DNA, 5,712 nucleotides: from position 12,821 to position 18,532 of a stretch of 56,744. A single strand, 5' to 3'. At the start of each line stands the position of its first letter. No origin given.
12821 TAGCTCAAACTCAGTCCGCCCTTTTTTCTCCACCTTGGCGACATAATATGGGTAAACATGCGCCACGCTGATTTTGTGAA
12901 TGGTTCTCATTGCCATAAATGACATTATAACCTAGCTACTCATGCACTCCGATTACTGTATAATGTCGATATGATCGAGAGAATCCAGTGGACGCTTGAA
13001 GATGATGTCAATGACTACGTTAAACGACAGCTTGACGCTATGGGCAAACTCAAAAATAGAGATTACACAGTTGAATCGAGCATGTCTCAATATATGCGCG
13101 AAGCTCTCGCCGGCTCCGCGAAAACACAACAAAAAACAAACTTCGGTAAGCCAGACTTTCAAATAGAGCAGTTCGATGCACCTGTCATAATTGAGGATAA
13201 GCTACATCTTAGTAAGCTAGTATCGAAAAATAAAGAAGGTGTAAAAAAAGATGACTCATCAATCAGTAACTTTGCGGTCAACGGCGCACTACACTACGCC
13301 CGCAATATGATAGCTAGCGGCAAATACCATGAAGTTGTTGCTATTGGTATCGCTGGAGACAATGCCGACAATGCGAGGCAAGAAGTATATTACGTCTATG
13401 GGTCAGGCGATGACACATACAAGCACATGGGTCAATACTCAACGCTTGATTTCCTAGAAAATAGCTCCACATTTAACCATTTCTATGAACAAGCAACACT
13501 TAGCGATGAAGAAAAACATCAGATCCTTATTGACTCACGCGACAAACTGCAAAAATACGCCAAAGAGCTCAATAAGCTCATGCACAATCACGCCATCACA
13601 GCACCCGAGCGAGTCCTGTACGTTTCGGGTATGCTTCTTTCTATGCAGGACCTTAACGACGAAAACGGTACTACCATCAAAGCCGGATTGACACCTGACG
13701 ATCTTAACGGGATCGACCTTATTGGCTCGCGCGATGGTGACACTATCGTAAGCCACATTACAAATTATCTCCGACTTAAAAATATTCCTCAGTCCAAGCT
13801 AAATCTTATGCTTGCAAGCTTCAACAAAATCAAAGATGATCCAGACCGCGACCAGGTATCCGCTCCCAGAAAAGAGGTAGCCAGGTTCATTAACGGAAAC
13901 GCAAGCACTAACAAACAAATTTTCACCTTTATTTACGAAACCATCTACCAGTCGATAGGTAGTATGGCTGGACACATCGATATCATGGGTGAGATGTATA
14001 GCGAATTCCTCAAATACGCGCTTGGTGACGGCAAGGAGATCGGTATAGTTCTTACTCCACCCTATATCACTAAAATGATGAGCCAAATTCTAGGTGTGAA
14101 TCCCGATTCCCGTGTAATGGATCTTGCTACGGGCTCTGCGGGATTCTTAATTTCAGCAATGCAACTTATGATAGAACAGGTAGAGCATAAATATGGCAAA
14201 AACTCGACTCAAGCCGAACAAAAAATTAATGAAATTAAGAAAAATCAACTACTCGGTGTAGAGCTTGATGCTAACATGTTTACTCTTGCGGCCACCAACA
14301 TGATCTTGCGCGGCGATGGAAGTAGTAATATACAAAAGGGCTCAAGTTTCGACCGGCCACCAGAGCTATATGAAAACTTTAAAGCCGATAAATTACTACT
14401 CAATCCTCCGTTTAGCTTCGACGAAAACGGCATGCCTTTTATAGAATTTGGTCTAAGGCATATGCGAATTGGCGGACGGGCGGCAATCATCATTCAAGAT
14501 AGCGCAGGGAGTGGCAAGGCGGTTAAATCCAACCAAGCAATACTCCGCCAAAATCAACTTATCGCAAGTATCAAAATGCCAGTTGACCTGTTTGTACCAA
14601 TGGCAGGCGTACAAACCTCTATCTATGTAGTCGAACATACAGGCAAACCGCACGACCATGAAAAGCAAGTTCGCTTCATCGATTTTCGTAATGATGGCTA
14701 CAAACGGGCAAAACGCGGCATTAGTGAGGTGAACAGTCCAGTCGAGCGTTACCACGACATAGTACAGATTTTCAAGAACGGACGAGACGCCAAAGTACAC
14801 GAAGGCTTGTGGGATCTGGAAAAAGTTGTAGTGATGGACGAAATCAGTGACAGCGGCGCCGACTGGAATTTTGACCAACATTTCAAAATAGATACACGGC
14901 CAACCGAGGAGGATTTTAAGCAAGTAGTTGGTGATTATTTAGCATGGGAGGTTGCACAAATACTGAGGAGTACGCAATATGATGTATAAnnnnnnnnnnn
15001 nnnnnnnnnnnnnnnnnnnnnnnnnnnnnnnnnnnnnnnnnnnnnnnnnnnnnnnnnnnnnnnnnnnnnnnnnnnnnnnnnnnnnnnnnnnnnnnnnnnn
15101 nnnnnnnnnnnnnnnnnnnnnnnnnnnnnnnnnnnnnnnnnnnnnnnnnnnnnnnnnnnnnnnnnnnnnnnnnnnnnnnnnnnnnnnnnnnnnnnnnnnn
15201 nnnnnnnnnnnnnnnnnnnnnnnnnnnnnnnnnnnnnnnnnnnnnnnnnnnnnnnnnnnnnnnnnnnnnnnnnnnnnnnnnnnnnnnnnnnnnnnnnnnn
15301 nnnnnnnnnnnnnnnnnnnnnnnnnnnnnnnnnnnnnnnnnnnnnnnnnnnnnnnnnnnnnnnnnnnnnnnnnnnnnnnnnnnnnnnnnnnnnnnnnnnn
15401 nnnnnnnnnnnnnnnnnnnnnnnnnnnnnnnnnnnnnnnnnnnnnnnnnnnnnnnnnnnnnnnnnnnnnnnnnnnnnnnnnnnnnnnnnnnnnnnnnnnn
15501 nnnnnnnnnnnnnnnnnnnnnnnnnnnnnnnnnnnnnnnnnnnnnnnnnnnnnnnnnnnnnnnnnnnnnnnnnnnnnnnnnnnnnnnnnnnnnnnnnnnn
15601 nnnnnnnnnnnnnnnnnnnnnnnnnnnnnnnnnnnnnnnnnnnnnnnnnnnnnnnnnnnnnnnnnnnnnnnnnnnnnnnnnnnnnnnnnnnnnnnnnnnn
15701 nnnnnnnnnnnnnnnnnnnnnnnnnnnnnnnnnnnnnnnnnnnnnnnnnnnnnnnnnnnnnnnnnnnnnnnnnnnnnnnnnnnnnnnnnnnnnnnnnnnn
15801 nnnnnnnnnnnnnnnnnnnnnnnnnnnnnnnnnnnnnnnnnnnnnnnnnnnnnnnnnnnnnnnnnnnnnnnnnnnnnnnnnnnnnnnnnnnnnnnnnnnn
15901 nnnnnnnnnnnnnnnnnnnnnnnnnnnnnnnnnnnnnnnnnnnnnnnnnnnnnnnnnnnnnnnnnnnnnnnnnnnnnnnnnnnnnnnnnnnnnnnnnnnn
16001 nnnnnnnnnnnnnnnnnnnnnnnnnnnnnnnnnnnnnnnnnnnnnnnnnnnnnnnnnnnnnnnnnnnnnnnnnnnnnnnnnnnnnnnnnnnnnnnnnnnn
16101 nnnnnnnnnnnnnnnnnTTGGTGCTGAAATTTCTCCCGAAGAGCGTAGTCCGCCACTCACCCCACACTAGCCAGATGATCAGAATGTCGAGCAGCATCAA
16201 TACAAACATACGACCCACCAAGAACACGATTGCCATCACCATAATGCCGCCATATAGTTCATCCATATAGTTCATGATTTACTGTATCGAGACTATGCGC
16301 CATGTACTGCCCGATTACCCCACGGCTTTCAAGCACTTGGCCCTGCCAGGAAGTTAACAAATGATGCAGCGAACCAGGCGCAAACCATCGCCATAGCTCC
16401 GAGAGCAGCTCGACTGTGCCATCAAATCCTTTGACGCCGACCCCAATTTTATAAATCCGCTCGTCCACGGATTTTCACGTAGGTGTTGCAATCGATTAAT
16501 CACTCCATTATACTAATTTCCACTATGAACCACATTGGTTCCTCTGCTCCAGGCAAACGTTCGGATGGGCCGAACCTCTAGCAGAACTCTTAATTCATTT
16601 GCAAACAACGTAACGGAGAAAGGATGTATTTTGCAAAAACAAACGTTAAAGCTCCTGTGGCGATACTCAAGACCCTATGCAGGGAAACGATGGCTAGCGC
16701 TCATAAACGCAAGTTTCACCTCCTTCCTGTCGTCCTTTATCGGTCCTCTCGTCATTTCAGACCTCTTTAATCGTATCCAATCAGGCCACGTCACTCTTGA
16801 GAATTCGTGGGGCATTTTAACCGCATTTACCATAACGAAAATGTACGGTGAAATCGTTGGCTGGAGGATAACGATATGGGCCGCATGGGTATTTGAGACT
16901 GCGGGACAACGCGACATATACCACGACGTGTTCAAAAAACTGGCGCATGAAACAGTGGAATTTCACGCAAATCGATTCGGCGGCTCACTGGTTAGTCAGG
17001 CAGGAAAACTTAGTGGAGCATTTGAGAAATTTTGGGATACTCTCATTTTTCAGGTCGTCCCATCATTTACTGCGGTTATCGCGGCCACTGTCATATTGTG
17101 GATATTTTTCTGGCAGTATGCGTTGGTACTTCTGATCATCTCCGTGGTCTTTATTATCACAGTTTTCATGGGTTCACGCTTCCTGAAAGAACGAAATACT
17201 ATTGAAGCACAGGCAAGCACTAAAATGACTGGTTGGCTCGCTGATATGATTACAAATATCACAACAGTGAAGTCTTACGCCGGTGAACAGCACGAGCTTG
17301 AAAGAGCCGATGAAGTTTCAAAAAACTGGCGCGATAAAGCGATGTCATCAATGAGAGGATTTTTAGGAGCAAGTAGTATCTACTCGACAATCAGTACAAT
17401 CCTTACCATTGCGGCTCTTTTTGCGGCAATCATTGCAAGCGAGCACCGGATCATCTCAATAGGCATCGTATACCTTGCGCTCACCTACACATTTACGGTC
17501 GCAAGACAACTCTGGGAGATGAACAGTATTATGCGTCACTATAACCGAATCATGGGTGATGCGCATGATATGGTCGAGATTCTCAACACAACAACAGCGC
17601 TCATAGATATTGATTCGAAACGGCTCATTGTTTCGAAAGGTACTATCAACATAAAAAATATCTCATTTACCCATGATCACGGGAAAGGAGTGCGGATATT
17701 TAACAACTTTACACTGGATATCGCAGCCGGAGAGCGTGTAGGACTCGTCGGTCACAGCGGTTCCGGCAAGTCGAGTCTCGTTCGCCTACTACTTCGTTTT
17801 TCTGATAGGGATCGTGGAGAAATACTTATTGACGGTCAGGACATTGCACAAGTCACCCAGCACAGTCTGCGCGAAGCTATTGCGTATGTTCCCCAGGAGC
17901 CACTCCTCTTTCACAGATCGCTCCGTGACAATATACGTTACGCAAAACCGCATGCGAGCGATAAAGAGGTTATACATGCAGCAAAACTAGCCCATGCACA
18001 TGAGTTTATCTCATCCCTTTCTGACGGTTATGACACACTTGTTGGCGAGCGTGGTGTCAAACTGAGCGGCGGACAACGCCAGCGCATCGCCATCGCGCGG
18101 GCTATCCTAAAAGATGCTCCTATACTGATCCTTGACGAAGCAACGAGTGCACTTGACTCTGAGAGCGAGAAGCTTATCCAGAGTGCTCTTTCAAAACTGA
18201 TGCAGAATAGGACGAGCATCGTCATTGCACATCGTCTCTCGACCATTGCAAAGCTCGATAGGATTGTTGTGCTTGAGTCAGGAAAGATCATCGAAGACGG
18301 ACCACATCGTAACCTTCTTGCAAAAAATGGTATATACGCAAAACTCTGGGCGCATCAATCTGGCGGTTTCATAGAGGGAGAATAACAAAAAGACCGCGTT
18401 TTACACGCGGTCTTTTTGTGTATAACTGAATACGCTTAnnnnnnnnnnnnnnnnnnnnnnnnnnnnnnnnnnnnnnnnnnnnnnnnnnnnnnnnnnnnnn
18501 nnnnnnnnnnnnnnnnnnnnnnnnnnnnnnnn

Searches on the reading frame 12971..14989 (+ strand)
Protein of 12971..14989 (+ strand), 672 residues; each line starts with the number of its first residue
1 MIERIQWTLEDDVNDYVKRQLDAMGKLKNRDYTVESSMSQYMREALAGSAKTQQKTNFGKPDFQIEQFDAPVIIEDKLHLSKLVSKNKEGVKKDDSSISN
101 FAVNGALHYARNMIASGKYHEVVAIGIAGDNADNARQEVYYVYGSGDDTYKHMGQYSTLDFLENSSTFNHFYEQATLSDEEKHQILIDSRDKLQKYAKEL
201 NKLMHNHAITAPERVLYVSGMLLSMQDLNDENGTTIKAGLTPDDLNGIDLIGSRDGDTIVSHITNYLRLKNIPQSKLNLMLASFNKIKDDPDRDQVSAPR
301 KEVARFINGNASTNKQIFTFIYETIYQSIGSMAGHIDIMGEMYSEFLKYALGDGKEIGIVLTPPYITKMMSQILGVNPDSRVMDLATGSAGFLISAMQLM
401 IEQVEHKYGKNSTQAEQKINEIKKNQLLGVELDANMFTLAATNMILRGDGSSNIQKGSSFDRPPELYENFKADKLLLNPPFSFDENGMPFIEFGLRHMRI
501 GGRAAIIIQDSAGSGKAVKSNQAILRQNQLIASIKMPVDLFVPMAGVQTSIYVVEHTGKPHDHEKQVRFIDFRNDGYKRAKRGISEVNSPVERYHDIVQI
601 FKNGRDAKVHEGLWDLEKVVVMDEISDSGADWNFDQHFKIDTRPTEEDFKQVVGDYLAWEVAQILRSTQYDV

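Call 8: search_protein_families(library=pfam, proteins=[window:12971-14986:+], max_evalue=0.1)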
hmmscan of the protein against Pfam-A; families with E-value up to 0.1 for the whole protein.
window:12971-14986:+ (672 aa): 4 families
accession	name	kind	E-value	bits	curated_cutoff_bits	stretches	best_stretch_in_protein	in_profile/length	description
PF02384.22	N6_Mtase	-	2.2e-31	109.8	20.4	2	336-484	3-138/311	N-6 DNA Methylase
PF20473.4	MmeI_Mtase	-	0.0036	17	27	1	380-446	21-84/259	MmeI, DNA-methyltransferase domain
PF01170.24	UPF0020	-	0.031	14.4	22.3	1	367-444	17-96/197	RMKL-like, methyltransferase domain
PF19924.4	DUF6387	-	0.062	13.3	28.9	0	327-425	91-192/258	Family of unknown function (DUF6387)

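Call 9: search_protein_families(library=ncbifam, proteins=[window:12971-14986:+], max_evalue=0.1)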
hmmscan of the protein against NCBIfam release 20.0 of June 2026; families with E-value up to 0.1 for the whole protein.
window:12971-14986:+ (672 aa): 3 families
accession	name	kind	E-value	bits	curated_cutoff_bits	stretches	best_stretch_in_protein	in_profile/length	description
NF047738.1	antiphage_MADS2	equivalog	4.3e-20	71.6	720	2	335-470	290-431/654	methylation-associated defense system DNA methyltransferase MAD2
NF033455.1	BREX_6_MTaseX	exception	0.00033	18.3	900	1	379-449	329-401/1319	BREX-6 system adenine-specific DNA-methyltransferase PglX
TIGR03534.1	RF_mod_PrmC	equivalog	0.076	12.5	199.1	0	375-481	85-166/253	peptide chain release factor N(5)-glutamine methyltransferase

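Call 15: find_encoding_contigs(protein=window:12971-14989:+, flank=6000, max_places=10)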
Protein window:12971-14989:+ (672 aa): 1 contig read that carries it; 1 place shown.
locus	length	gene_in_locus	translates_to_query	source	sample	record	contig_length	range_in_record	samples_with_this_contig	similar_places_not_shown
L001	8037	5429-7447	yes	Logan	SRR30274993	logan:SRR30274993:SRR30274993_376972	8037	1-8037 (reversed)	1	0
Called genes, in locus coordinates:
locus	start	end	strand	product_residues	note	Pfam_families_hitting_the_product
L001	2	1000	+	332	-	?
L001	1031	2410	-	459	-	PF07690:MFS_1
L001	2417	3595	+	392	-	PF01232:Mannitol_dh, PF08125:Mannitol_dh_C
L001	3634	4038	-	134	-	PF11731:Cdd1 (faint), PF14520:HHH_5, PF14229:DUF4332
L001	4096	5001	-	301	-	PF17773:UPF0176_N, PF00581:Rhodanese, PF12368:Rhodanese_C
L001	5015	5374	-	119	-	PF09966:DUF2200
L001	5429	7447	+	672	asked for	PF02384:N6_Mtase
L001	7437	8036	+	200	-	?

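Call 24: search_solved_structures(query=window:12971-14986:+, max_evalue=0.01)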
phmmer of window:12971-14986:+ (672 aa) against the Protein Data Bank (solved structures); distinct sequences matched with E-value up to 0.01: 7.
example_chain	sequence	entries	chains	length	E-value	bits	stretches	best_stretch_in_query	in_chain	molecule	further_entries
3khk_A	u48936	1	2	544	2.4e-11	46.2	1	336-483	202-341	Type I restriction-modification system methylation subunit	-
2okc_A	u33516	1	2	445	6.1e-08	34.9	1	337-577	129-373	Type I restriction enzyme StySJI M protein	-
7vru_A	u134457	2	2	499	2e-05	26.6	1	327-487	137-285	Site-specific DNA-methyltransferase (adenine-specific)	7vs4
3ufb_A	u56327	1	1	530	2e-05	26.6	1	336-486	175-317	Type I restriction-modification system methyltransferase subunit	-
2y7c_B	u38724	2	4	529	0.00012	24.1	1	333-638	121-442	TYPE I RESTRICTION ENZYME ECOKI M PROTEIN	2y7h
2ar0_A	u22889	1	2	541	0.00012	24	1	333-638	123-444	Type I restriction enzyme EcoKI M protein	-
8w0p_A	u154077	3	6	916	0.00056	21.9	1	381-454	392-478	RM.BsaXI | site-specific DNA-methyltransferase (adenine-specific)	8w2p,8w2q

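Call 25: search_protein_families(library=padloc, proteins=[window:12971-14986:+], max_evalue=0.001)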
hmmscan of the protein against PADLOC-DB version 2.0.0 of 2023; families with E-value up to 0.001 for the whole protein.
window:12971-14986:+ (672 aa): 22 families
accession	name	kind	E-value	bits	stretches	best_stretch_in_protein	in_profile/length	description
PDLC03616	REase_MTase_IIG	-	5.4e-216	717.3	1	8-667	6-716/721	Type IIG restriction enzyme-methyltransferase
PDLC03602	REase_MTase_IIG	-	2e-66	222.9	1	32-661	23-619/637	Type IIG restriction enzyme-methyltransferase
PDLC03608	REase_MTase_IIG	-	7.8e-40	135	1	18-590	16-544/614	Type IIG restriction enzyme-methyltransferase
PDLC03021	MTase_I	-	1.5e-38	130.8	1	304-638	115-452/491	Type I methyltransferase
PDLC04134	mad2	-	2.6e-23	80.6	1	336-603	251-486/492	mads_2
PDLC03026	MTase_I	-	3.1e-20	70.8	1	332-582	116-382/487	Type I methyltransferase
PDLC03025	MTase_I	-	2.3e-17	60.9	1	334-564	139-375/569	Type I methyltransferase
PDLC03218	MTase_II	-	7.8e-15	52.4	1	329-485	238-386/532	Type II methyltransferase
PDLC03318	MTase_II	-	1.3e-14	51.5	1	334-463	322-462/723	Type II methyltransferase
PDLC03031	MTase_I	-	8.7e-12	42.1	1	336-483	162-297/834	Type I methyltransferase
PDLC03029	MTase_I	-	1.9e-10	37.8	1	379-482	207-292/661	Type I methyltransferase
PDLC03030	MTase_I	-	3.2e-09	33.8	1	326-456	300-430/670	Type I methyltransferase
PDLC03619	REase_MTase_IIG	-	9e-09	33.2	1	436-562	1-137/274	Type IIG restriction enzyme-methyltransferase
PDLC03027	MTase_I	-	2.7e-08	30.8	1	334-483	133-269/810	Type I methyltransferase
PDLC03034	MTase_I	-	8.1e-08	29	1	353-461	322-435/672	Type I methyltransferase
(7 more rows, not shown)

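Call 69: find_homologous_proteins(query=window:12971-14986:+, max_evalue=1e-150)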
Query window:12971-14986:+ (672 aa): 1487 proteins with E <= 1e-150 among 8000 candidates; the best 120 are listed.
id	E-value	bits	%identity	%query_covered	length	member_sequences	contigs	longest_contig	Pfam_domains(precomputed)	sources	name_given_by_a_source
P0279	0.0e+0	1510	100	100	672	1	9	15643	PF02384.23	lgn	-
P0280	0.0e+0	1510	100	100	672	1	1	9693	PF02384.23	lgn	-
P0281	0.0e+0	1505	100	100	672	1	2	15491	PF02384.23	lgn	-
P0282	0.0e+0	1500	99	100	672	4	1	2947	PF02384.23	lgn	-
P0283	0.0e+0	1391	92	99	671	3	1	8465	PF02384.23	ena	-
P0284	0.0e+0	1320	86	100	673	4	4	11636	PF02384.23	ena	-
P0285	0.0e+0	1297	84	100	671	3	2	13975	PF02384.23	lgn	-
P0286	0.0e+0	1294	84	100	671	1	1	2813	PF02384.23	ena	-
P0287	0.0e+0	1287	84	99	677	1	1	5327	PF02384.23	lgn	-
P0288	0.0e+0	1284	83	100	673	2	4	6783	PF02384.23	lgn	-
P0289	0.0e+0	1279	84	99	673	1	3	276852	PF02384.23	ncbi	-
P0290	0.0e+0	1279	84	99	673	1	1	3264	PF02384.23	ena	-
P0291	0.0e+0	1279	83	100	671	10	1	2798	PF02384.23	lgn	-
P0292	0.0e+0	1277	84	99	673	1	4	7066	PF02384.23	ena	-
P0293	0.0e+0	1277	84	99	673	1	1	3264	PF02384.23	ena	-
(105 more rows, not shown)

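Call 70: find_encoding_contigs(protein=P0279, flank=2500, max_places=10)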
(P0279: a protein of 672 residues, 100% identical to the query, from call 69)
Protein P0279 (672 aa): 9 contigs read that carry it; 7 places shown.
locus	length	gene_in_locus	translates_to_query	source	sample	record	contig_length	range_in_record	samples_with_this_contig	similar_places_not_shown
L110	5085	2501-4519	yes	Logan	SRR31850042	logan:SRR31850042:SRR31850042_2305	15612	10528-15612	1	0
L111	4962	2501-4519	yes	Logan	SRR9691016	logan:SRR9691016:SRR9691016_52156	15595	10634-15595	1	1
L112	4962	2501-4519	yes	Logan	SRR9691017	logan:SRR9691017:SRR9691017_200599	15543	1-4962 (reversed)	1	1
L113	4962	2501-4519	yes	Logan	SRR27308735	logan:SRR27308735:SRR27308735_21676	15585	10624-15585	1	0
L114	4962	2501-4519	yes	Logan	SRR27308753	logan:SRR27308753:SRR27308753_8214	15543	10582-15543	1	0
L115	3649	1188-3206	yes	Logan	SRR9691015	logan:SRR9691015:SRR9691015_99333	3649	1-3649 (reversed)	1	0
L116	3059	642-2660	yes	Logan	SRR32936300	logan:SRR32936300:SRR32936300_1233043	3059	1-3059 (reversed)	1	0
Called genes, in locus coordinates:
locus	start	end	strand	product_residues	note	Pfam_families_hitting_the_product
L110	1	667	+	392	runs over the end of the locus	PF01232:Mannitol_dh, PF08125:Mannitol_dh_C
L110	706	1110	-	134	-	PF11731:Cdd1 (faint), PF14520:HHH_5, PF14229:DUF4332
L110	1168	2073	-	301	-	PF17773:UPF0176_N, PF00581:Rhodanese, PF12368:Rhodanese_C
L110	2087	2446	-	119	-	PF09966:DUF2200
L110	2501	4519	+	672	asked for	PF02384:N6_Mtase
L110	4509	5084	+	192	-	?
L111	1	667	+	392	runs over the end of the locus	PF01232:Mannitol_dh, PF08125:Mannitol_dh_C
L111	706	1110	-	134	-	PF11731:Cdd1 (faint), PF14520:HHH_5, PF14229:DUF4332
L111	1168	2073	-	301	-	PF17773:UPF0176_N, PF00581:Rhodanese, PF12368:Rhodanese_C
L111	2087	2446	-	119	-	PF09966:DUF2200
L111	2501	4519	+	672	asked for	PF02384:N6_Mtase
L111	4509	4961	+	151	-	?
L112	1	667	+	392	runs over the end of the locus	PF01232:Mannitol_dh, PF08125:Mannitol_dh_C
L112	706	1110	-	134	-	PF11731:Cdd1 (faint), PF14520:HHH_5, PF14229:DUF4332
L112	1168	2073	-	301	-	PF17773:UPF0176_N, PF00581:Rhodanese, PF12368:Rhodanese_C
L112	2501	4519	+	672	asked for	PF02384:N6_Mtase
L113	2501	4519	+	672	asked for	PF02384:N6_Mtase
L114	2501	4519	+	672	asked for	PF02384:N6_Mtase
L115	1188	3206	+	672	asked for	PF02384:N6_Mtase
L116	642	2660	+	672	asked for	PF02384:N6_Mtase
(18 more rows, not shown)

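Call 71: find_encoding_contigs(protein=P0281, flank=2500, max_places=10)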
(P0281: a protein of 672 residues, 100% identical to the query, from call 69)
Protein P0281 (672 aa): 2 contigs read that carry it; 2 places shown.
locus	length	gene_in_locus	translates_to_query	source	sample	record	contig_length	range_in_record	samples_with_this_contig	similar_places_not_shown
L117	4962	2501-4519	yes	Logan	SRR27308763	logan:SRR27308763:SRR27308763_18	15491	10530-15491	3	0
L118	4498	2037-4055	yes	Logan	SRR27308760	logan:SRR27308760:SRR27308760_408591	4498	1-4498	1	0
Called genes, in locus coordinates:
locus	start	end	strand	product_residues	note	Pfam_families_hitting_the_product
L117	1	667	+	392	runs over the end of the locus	PF01232:Mannitol_dh, PF08125:Mannitol_dh_C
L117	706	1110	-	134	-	PF11731:Cdd1 (faint), PF14520:HHH_5, PF14229:DUF4332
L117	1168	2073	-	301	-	PF17773:UPF0176_N, PF00581:Rhodanese, PF12368:Rhodanese_C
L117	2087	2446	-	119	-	PF09966:DUF2200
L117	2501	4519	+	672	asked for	PF02384:N6_Mtase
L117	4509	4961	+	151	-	?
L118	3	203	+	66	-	?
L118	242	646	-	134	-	PF11731:Cdd1 (faint), PF14520:HHH_5, PF14229:DUF4332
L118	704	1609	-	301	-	PF17773:UPF0176_N, PF00581:Rhodanese, PF12368:Rhodanese_C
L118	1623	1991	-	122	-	PF09966:DUF2200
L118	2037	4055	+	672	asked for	PF02384:N6_Mtase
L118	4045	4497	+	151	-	?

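Call 72: find_encoding_contigs(protein=P0280, flank=2500, max_places=10)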
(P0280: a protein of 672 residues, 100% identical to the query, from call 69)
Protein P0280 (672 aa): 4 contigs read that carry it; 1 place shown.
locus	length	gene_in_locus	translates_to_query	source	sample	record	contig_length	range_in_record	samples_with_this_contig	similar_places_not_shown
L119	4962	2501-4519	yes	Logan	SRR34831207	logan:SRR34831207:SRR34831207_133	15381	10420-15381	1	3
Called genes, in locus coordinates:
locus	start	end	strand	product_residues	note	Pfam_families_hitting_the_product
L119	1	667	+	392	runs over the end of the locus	PF01232:Mannitol_dh, PF08125:Mannitol_dh_C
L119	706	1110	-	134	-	PF11731:Cdd1 (faint), PF14520:HHH_5, PF14229:DUF4332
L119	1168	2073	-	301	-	PF17773:UPF0176_N, PF00581:Rhodanese, PF12368:Rhodanese_C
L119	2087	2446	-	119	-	PF09966:DUF2200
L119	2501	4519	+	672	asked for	PF02384:N6_Mtase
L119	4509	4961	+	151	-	?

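Call 75: find_encoding_contigs(protein=P0283, flank=2500, max_places=6)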
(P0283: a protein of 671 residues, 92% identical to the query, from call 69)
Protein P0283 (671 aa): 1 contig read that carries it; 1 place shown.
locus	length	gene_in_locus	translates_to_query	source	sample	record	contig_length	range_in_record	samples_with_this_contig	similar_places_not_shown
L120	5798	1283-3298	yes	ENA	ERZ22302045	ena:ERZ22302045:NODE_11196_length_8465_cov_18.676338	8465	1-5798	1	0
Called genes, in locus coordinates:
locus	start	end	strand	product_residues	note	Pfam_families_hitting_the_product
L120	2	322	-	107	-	?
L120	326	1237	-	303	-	PF17773:UPF0176_N, PF00581:Rhodanese, PF12368:Rhodanese_C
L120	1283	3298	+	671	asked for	PF02384:N6_Mtase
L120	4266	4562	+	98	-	-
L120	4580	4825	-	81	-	-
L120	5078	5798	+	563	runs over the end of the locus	PF00664:ABC_membrane, PF00005:ABC_tran, PF02463:SMC_N (weak)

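Call 76: find_encoding_contigs(protein=P0284, flank=2500, max_places=6)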
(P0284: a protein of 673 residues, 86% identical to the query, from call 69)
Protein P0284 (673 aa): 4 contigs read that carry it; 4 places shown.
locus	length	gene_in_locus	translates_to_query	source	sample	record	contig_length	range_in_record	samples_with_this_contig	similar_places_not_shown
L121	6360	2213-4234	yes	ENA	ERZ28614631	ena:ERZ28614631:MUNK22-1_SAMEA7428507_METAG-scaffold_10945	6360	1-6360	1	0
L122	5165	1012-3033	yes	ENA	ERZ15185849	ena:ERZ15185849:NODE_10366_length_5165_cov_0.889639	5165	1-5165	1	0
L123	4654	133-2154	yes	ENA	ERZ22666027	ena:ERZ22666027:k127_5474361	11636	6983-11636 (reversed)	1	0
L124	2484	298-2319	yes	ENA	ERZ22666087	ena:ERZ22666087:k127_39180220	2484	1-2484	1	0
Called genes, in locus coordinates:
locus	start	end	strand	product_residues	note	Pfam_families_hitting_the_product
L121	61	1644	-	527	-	PF06418:CTP_synth_N, PF07722:Peptidase_C26 (faint), PF00117:GATase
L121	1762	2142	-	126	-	PF01641:SelR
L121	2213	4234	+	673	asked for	PF02384:N6_Mtase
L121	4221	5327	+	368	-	PF01420:Methylase_S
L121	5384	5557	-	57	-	-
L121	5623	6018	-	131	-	PF01243:PNPOx_N, PF12900:Pyridox_ox_2 (weak)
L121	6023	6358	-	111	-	?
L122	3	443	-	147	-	?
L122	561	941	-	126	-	PF01641:SelR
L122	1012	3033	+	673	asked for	PF02384:N6_Mtase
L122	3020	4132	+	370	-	PF01420:Methylase_S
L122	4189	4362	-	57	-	-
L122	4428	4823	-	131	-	PF01243:PNPOx_N, PF12900:Pyridox_ox_2 (weak)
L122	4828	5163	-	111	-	?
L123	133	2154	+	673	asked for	PF02384:N6_Mtase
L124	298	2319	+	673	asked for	PF02384:N6_Mtase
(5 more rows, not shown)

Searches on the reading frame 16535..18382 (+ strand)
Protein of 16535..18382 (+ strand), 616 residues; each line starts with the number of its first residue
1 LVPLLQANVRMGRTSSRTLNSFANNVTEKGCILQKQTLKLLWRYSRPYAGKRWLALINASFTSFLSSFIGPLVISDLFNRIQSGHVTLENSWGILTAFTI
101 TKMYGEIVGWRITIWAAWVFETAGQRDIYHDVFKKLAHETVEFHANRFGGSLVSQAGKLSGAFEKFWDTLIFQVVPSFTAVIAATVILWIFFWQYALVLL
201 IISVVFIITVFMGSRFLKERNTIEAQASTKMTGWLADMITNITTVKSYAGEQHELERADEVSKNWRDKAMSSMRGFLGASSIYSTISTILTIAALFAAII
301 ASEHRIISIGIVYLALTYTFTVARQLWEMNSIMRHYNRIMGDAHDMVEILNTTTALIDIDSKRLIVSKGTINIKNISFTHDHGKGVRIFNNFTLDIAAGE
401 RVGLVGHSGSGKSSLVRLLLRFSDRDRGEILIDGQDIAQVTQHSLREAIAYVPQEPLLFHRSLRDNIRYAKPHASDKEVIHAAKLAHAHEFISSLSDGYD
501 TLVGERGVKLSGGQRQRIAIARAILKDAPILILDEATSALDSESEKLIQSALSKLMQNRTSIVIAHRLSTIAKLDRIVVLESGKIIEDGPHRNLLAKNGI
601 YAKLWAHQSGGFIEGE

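Call 20: search_protein_families(library=pfam, proteins=[window:16535-18382:+], max_evalue=0.00001)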
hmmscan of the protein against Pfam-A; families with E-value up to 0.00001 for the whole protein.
window:16535-18382:+ (616 aa): 3 families
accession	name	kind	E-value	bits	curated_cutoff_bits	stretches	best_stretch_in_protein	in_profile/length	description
PF00005.33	ABC_tran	-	2.4e-34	119.3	25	1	390-538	2-137/137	ABC transporter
PF00664.28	ABC_membrane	-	9.8e-19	68.5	28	1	125-320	73-270/274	ABC transporter transmembrane region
PF02463.25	SMC_N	-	5.8e-09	36.1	40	1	427-580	108-211/220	RecF/RecN/SMC N terminal domain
